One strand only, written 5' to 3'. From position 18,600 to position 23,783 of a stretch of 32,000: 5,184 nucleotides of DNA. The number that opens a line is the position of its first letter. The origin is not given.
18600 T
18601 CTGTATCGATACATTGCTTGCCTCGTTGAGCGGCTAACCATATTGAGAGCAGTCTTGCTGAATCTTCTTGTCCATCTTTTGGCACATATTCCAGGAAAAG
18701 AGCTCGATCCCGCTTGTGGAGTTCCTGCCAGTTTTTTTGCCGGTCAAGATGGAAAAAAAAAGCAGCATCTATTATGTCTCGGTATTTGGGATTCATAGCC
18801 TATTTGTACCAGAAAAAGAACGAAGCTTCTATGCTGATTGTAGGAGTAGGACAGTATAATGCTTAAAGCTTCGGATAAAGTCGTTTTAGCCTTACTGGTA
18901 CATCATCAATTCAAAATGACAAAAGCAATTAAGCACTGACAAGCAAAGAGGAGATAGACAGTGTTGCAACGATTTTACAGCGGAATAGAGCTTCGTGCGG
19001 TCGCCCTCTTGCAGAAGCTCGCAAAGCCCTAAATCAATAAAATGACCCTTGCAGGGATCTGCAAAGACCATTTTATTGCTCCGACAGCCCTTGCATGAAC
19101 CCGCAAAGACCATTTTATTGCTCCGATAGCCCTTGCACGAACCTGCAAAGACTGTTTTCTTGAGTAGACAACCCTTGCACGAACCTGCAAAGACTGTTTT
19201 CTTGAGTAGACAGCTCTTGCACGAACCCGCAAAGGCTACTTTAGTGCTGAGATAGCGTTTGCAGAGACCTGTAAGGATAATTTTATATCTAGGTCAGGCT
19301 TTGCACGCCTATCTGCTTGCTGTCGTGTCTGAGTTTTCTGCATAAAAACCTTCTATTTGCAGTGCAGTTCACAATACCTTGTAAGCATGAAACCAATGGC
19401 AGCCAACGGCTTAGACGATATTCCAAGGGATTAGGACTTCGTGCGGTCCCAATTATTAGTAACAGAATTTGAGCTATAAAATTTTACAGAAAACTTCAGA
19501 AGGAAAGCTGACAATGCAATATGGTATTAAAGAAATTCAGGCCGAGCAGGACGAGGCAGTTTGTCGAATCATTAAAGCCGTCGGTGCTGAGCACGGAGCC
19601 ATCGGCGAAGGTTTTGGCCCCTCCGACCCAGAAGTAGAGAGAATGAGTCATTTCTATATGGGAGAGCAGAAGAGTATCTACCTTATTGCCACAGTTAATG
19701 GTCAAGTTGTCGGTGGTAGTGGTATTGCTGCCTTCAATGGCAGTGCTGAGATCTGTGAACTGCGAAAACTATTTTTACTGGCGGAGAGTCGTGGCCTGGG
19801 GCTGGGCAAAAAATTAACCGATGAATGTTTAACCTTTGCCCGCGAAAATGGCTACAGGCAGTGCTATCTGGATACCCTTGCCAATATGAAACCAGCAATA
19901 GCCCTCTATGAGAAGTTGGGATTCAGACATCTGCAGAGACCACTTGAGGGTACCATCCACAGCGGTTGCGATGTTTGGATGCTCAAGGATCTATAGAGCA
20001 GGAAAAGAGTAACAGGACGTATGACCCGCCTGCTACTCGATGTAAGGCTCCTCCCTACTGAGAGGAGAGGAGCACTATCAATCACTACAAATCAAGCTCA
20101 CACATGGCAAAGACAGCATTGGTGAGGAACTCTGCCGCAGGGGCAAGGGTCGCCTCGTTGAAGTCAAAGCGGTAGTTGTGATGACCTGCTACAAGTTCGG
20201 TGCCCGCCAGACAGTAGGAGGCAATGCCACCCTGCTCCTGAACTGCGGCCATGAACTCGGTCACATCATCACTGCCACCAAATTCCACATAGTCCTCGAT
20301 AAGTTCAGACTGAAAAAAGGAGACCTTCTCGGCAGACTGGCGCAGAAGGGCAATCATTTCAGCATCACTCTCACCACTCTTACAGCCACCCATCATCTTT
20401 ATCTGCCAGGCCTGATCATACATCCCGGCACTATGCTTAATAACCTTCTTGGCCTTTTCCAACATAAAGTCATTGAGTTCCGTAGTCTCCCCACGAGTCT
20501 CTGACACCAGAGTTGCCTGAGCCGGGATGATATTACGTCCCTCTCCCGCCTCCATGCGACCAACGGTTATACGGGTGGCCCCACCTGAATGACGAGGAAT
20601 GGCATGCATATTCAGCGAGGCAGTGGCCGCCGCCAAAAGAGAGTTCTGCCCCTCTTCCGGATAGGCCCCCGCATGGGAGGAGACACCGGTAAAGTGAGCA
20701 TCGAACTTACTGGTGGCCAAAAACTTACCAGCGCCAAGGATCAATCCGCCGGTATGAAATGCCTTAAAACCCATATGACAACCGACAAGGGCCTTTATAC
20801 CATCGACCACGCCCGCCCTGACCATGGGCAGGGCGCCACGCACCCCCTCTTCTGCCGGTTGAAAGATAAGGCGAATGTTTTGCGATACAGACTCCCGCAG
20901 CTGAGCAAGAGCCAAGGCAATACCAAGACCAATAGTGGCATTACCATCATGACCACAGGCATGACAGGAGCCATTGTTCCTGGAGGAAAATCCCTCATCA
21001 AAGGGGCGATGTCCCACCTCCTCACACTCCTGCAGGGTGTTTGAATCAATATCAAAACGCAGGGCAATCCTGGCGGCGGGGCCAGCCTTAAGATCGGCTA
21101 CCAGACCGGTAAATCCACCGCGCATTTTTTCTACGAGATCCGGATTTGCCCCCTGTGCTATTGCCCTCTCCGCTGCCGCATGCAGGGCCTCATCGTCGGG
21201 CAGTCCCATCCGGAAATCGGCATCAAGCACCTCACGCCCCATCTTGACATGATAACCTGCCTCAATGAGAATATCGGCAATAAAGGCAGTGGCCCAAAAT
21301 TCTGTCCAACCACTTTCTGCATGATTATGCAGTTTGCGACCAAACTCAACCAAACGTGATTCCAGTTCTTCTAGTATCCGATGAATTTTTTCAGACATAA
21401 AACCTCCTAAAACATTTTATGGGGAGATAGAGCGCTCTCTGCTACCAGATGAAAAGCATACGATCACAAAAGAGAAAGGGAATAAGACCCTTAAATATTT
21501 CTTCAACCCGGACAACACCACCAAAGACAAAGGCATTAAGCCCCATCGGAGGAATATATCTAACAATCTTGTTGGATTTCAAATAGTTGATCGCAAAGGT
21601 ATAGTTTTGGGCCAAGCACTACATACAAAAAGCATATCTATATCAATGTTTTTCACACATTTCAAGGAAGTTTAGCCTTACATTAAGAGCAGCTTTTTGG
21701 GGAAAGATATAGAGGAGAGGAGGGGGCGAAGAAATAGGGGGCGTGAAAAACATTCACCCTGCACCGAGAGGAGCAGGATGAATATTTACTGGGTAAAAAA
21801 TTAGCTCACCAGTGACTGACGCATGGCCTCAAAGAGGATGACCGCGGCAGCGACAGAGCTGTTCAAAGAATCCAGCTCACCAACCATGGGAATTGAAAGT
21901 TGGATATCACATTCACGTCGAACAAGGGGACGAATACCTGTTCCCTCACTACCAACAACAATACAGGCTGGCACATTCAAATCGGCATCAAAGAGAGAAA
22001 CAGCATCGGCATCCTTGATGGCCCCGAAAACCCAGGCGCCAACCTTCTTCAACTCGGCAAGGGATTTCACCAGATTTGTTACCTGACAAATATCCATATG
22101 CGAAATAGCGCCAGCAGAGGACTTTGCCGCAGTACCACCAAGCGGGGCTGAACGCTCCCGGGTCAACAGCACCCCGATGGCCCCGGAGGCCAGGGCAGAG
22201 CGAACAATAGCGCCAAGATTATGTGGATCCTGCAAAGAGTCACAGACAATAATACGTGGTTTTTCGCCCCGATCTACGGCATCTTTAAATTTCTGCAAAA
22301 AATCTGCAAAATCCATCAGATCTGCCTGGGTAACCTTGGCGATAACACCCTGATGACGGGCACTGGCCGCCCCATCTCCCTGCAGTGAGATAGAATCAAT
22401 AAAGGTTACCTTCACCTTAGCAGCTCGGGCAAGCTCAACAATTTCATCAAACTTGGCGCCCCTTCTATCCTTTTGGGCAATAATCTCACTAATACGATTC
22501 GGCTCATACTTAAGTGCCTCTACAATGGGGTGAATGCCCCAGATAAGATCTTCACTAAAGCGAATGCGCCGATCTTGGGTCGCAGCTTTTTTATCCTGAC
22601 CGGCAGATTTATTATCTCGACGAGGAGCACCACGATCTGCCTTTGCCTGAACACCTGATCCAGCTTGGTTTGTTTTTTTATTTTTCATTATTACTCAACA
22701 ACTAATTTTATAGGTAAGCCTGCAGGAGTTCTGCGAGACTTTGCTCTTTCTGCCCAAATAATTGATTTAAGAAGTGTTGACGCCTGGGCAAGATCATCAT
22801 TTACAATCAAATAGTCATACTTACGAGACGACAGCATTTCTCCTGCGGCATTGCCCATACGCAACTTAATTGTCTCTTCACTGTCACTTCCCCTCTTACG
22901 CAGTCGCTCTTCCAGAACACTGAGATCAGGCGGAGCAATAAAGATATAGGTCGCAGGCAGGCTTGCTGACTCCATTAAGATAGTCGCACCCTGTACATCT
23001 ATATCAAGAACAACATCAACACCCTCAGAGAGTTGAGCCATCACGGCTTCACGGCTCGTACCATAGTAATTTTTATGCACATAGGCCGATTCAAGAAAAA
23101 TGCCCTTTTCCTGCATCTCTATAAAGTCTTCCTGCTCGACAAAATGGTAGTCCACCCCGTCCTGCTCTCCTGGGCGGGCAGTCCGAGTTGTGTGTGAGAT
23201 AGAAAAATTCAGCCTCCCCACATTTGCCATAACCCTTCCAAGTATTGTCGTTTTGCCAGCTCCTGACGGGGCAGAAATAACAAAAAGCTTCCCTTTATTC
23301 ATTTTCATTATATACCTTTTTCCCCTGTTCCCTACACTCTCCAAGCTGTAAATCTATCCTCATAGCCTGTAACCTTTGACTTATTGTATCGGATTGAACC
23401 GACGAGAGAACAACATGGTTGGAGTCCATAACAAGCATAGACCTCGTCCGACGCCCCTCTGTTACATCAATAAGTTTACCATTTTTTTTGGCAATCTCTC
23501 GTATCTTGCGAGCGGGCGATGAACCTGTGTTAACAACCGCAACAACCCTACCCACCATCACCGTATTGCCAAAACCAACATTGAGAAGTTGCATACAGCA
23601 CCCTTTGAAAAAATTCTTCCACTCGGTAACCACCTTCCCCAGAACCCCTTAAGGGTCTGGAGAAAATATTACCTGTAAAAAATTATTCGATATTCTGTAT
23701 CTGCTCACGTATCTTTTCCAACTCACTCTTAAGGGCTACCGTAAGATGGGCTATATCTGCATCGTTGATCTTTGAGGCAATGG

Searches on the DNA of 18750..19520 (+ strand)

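Call 26: search_dna_similar(query=window:19000-19320:+, collection=plasmids, mode=distant, max_evalue=0.01)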
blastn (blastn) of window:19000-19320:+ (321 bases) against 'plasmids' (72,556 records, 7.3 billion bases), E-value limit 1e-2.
No match.

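Call 34: search_rna_families(source=window, start=18750, end=19520, threshold=evalue, max_evalue=5)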
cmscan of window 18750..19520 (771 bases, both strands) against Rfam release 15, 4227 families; matches with E-value up to 5: 3.
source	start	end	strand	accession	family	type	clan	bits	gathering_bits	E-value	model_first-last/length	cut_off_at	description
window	19018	19095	-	RF03716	mir-7131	Gene; miRNA;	-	23.9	74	0.026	1-84/84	no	mir-7131 microRNA precursor family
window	19021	19094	-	RF03366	mir-3122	Gene; miRNA;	-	17.1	92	4.4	1-73/73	no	mir-3122 microRNA precursor family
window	19132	19190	-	RF00994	mir-1255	Gene; miRNA;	-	16.7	63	2.3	1-67/67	no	mir-1255 microRNA precursor family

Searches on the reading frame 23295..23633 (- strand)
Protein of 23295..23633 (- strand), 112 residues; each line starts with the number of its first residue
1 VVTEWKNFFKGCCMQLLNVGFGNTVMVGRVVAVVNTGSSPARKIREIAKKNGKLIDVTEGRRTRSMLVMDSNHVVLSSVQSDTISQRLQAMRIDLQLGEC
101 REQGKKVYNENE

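Call 28: search_protein_families(library=pfam, proteins=[window:23295-23633:-], max_evalue=0.01)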
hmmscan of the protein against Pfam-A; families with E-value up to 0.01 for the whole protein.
window:23295-23633:- (112 aa): 1 family
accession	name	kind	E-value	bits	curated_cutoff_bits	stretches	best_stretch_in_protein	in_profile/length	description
PF04025.18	RemA-like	-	4.7e-29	100.7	26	1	16-88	1-73/73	Extracellular matrix regulatory protein A-like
